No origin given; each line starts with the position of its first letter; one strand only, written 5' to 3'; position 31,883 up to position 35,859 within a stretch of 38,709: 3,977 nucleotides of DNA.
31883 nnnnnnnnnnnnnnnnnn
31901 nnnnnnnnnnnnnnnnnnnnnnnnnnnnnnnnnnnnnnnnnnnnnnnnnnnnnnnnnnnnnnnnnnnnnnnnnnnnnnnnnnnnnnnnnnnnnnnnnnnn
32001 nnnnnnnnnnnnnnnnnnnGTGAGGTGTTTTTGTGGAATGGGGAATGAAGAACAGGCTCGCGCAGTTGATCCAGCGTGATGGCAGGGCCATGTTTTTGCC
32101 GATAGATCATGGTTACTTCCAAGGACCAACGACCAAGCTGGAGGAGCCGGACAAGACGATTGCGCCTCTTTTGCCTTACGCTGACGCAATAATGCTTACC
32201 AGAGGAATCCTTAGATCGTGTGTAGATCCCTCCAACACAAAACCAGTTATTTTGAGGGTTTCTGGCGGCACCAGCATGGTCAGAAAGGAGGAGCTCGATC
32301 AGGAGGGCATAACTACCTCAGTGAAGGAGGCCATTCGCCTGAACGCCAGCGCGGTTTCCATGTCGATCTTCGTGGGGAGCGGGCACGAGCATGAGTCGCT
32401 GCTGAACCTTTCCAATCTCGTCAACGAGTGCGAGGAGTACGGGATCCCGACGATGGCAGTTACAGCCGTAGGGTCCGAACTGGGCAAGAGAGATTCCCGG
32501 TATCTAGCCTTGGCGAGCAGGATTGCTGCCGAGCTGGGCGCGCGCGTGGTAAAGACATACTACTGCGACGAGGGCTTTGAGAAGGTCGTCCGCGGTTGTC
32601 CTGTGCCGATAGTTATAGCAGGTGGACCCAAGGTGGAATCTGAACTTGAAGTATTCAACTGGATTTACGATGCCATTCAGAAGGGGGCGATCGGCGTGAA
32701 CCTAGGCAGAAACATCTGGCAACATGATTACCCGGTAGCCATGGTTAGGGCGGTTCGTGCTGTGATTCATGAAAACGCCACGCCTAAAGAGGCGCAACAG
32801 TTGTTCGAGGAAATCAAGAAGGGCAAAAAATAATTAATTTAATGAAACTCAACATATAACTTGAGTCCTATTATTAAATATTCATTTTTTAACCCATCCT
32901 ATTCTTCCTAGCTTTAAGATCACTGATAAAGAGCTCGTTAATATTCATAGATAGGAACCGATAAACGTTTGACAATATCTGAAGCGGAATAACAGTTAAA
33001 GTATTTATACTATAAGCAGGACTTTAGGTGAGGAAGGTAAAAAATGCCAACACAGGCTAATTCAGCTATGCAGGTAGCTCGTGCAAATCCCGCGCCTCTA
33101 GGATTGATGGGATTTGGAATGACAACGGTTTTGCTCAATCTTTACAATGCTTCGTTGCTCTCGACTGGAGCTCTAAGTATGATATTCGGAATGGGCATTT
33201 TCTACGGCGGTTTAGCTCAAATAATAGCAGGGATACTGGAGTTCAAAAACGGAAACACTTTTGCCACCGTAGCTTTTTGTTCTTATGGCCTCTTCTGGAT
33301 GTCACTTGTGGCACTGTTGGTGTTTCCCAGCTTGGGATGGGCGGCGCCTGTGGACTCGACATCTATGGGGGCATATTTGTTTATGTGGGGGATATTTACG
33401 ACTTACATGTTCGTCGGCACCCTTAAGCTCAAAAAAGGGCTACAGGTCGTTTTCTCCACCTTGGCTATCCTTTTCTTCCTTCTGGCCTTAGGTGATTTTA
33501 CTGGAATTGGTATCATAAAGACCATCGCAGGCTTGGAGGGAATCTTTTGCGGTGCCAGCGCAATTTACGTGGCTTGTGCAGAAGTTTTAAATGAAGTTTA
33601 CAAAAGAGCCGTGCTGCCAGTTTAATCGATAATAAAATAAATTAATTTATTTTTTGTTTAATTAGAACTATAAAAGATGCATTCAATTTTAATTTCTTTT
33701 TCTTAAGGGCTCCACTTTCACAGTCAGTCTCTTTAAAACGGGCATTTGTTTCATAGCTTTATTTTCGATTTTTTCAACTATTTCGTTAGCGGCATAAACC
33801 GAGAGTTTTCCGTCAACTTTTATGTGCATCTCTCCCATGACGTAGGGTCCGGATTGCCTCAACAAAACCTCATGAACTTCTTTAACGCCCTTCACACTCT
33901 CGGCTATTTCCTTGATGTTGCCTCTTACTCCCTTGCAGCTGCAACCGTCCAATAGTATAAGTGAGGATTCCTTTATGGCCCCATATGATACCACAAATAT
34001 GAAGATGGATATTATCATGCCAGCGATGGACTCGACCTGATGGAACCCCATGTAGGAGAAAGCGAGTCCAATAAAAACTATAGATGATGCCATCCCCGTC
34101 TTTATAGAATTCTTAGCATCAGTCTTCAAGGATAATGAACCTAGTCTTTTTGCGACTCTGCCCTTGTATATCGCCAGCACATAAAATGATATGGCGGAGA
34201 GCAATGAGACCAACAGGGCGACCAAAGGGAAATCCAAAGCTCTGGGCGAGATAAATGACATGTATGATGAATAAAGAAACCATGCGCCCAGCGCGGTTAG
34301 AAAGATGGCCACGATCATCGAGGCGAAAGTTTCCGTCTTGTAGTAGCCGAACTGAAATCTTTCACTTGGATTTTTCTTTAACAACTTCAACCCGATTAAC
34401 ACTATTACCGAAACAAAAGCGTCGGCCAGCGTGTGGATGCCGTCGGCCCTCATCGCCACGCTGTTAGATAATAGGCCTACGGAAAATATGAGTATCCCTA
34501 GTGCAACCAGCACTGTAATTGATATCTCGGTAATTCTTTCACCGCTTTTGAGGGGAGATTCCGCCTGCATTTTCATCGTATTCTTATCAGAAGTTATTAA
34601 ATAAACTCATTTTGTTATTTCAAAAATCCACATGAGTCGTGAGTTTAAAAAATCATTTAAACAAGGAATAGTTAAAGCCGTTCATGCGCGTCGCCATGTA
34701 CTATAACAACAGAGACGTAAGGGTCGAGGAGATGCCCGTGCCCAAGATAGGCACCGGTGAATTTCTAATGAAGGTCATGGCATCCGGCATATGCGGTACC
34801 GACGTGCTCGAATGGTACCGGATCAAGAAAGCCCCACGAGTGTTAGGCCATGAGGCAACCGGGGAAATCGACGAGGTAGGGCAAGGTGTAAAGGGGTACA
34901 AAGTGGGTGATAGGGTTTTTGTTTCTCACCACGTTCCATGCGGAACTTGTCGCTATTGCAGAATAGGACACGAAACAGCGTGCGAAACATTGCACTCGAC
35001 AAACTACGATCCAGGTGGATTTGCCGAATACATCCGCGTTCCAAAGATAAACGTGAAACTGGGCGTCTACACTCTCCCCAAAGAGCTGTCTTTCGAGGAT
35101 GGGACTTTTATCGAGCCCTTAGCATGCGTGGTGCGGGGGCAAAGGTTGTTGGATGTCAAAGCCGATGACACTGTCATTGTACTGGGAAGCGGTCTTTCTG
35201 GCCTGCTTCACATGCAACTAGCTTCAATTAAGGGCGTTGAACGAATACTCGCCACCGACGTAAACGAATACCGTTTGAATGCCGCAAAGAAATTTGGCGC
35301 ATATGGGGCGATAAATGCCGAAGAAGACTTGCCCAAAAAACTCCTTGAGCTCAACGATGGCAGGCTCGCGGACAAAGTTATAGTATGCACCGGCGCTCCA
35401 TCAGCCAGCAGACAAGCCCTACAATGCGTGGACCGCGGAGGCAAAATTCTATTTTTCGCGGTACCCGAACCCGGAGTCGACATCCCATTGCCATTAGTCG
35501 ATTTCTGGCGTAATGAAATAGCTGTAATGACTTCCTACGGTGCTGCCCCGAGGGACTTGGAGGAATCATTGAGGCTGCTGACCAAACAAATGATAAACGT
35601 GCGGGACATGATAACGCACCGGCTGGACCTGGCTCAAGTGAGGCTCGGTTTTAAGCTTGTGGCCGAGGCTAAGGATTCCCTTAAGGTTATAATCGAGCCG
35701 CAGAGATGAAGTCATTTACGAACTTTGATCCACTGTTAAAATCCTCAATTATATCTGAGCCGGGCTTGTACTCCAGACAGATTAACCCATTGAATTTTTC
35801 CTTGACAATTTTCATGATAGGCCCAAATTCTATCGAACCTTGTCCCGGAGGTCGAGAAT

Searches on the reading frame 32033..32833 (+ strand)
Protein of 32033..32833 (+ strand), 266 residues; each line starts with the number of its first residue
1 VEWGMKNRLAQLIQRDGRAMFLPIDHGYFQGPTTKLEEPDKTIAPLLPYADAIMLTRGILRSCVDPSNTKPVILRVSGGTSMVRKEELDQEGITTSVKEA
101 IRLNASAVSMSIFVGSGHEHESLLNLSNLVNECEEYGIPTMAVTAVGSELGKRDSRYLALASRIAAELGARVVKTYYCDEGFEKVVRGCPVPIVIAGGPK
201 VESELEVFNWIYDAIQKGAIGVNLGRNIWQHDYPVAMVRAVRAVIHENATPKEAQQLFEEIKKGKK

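Call 10: search_protein_families(library=pfam, proteins=[window:32033-32833:+], max_evalue=0.001)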
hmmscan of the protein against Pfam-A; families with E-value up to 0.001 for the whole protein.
window:32033-32833:+ (266 aa): 1 family
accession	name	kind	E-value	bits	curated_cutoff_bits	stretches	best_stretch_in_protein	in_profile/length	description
PF01791.15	DeoC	-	1.4e-31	110.4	23.8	1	20-231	2-229/229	DeoC/LacD family aldolase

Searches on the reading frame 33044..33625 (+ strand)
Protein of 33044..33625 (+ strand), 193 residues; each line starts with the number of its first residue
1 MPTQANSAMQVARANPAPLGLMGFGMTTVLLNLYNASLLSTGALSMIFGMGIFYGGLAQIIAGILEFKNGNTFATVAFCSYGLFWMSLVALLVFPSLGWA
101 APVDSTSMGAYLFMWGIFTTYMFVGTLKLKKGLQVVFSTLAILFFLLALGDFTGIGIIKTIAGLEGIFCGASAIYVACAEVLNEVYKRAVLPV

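Call 10: search_protein_families(library=pfam, proteins=[window:33044-33625:+], max_evalue=0.001)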
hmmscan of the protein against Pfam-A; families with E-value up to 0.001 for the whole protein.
window:33044-33625:+ (193 aa): 1 family
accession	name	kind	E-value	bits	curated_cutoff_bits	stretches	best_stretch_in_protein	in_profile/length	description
PF01184.24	Gpr1_Fun34_YaaH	-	1.3e-41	143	25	1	7-184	11-193/207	GPR1/FUN34/yaaH family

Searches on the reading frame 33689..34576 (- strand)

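Call 10: search_protein_families(library=pfam, proteins=[window:33689-34576:-], max_evalue=0.001)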
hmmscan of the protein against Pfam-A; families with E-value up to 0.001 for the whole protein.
window:33689-34576:- (295 aa): 2 families
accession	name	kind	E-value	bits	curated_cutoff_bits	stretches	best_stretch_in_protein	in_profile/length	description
PF01545.26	Cation_efflux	-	4e-38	131.6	26.6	1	18-209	3-198/198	Cation efflux family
PF16916.11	ZT_dimer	-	1.5e-18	67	26.7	1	220-290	8-77/78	Dimerisation domain of Zinc Transporter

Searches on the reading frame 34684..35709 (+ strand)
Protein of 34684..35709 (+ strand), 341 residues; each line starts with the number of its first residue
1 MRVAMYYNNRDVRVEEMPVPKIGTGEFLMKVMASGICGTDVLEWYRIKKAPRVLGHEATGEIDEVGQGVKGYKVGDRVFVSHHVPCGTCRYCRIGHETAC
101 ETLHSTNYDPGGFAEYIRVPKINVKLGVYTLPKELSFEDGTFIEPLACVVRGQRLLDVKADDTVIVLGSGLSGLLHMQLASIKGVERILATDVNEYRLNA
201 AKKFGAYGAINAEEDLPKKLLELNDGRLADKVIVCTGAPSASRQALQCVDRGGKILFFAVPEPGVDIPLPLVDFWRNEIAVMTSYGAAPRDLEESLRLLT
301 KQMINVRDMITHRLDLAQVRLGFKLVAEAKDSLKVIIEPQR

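Call 10: search_protein_families(library=pfam, proteins=[window:34684-35709:+], max_evalue=0.001)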
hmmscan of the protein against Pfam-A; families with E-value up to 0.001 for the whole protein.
window:34684-35709:+ (341 aa): 3 families
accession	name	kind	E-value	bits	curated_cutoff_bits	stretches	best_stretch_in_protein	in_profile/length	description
PF08240.17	ADH_N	-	1.2e-26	93.4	23.5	1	24-122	2-97/104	Alcohol dehydrogenase GroES-like domain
PF00107.32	ADH_zinc_N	-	5e-24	85.1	31.8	1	173-300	3-128/129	Zinc-binding dehydrogenase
PF16912.11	Glu_dehyd_C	-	4.7e-08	33.2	34.9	1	161-338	31-210/211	Glucose dehydrogenase C-terminus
